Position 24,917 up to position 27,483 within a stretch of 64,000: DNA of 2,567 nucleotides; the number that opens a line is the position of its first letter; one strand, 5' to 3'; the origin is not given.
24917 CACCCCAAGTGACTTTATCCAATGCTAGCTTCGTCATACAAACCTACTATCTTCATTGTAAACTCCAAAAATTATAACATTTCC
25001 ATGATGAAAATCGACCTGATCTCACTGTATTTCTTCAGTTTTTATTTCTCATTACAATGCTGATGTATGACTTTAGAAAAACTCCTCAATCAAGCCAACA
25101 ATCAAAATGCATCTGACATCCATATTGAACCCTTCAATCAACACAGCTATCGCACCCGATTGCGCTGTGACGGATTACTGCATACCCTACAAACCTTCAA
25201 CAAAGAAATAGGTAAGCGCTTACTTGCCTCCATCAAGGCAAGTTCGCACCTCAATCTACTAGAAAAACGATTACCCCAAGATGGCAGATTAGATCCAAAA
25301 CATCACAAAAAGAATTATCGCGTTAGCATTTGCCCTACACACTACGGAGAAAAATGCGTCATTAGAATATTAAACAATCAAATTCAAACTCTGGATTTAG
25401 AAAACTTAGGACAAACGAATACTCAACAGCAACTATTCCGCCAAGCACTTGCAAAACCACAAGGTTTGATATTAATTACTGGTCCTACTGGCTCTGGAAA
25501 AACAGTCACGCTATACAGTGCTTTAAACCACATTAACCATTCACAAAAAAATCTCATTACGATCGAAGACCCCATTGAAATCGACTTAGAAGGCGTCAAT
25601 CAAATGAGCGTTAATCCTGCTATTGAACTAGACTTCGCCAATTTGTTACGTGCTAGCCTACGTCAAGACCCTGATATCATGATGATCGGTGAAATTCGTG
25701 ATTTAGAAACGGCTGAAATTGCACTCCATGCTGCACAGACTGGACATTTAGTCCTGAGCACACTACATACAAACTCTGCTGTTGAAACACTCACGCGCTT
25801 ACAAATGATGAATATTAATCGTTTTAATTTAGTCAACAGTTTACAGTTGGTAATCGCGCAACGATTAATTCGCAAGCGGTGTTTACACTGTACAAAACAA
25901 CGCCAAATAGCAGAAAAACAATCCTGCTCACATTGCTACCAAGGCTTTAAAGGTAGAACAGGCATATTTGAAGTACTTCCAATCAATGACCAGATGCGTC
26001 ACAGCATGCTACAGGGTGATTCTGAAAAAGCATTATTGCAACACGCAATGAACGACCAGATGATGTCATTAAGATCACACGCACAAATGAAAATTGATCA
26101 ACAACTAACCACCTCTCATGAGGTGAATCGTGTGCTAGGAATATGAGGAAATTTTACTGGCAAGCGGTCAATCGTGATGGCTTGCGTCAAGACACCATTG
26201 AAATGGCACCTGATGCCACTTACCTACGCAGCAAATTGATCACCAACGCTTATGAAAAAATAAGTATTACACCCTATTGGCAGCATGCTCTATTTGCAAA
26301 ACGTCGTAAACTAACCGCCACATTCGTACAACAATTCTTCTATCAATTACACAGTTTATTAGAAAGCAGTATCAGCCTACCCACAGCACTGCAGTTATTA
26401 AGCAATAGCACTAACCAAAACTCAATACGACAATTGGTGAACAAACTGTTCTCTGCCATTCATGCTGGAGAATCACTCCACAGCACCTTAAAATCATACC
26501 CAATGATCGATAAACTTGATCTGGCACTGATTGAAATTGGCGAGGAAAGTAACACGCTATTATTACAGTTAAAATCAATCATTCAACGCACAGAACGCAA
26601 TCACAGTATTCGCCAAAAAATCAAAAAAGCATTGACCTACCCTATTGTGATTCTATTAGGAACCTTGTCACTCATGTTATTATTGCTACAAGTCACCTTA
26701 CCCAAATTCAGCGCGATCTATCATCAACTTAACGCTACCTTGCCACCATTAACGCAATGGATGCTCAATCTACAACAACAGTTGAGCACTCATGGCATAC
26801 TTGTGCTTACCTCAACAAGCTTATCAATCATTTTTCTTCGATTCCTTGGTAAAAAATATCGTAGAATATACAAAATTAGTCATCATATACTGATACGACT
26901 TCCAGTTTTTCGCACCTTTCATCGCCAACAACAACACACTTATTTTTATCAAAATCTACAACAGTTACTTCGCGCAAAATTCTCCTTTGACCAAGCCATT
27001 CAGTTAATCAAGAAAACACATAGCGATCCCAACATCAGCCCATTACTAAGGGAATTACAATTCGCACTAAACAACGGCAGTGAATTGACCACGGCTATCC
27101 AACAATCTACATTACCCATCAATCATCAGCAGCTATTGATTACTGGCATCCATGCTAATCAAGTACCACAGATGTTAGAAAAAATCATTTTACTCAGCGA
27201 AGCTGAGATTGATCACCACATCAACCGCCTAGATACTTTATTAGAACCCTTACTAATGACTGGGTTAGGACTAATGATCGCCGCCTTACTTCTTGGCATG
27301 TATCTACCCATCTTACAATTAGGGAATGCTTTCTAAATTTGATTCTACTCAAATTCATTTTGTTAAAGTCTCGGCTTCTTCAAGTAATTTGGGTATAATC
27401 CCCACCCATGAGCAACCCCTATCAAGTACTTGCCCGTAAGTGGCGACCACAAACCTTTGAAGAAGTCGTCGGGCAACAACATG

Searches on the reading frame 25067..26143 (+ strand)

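Call 16: search_protein_families(library=ncbifam, proteins=[window:25067-26143:+], max_evalue=0.01)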
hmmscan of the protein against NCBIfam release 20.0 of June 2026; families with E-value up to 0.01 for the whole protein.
window:25067-26143:+ (359 aa): 22 families
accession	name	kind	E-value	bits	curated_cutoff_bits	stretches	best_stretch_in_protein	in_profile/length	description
NF007755.0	PRK10436.1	equivalog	3.2e-135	451.4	617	1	3-358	89-460/465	type II secretion system protein GspE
TIGR02538.1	type_IV_pilB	equivalog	2.7e-132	442.2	675.65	2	4-283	186-467/564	type IV-A pilus assembly ATPase PilB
TIGR02533.1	type_II_gspE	equivalog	6.4e-119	397.8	630.25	1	4-356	114-485/486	type II secretion system ATPase GspE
NF053534.1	T4PilAsmATPsTfpB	equivalog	1.7e-104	350.3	850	2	5-284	207-488/584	type IV pilus assembly ATPase TfpB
NF041000.1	ATPase_ComGA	equivalog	2.7e-76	256.1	300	1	5-269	2-266/267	competence type IV pilus ATPase ComGA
TIGR01420.1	pilT_fam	subfamily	2.6e-55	188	319.1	1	3-271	2-271/343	PilT/PilU family type 4a pilus ATPase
TIGR02525.1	plasmid_TraJ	equivalog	1.5e-31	109.7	368.3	1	99-270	122-300/372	plasmid transfer ATPase TraJ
NF058587.1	archaellum_moto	equivalog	2e-21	76.3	550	1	135-311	278-459/527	archaellum flagellar ATPase motor FlaI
TIGR02782.1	TrbB_P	equivalog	7.5e-21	74.7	304.55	1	83-251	86-258/303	P-type conjugative transfer ATPase TrbB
TIGR02524.1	dot_icm_DotB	equivalog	7.8e-21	74.7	463.3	1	4-268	7-285/358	Dot/Icm type IV secretion system ATPase DotB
TIGR02788.1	VirB11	equivalog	1.6e-18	66.8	249.95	1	110-250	123-267/308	P-type DNA transfer ATPase VirB11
NF010469.0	PRK13894.1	subfamily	6.9e-18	65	508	1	113-249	131-268/320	conjugal transfer ATPase TrbB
TIGR03819.1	heli_sec_ATPase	hypoth_equivalog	1.1e-17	64.2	373.15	1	45-248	91-300/340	TadA family conjugal transfer-associated ATPase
NF010407.0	PRK13833.1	subfamily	2.7e-16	59.9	499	1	116-248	129-262/323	conjugal transfer protein TrbB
NF053672.1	bindosome_BasE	exception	8.1e-12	44.6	1000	1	129-252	267-395/512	bindosome assembly system ATPase subunit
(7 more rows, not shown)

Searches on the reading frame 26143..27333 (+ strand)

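Call 16: search_protein_families(library=ncbifam, proteins=[window:26143-27333:+], max_evalue=0.01)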
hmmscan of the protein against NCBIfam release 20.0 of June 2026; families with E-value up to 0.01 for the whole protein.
window:26143-27333:+ (397 aa): 6 families
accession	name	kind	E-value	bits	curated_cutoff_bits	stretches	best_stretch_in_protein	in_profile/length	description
NF007861.0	PRK10573.1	equivalog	3.6e-63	214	401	1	4-396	7-397/401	protein transport protein HofC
TIGR02120.1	GspF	equivalog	1.4e-47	162.8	424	1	4-395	1-399/401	type II secretion system inner membrane protein GspF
NF052607.1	T4PiliAsmPilCThrm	equivalog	9.9e-41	140.1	700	1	62-393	68-400/406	type IV pilus assembly protein PilC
NF052606.1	T4PiliAsmPilCMyx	equivalog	3.2e-34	118.5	700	1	4-395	22-416/419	type IV pilus assembly protein PilC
NF041012.2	T4P_ComGB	equivalog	9e-33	114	240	1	63-393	4-330/332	competence type IV pilus assembly protein ComGB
NF047826.1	T3SSXpsF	equivalog_domain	2e-22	79.6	650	1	52-396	58-403/405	type II secretion system protein XpsF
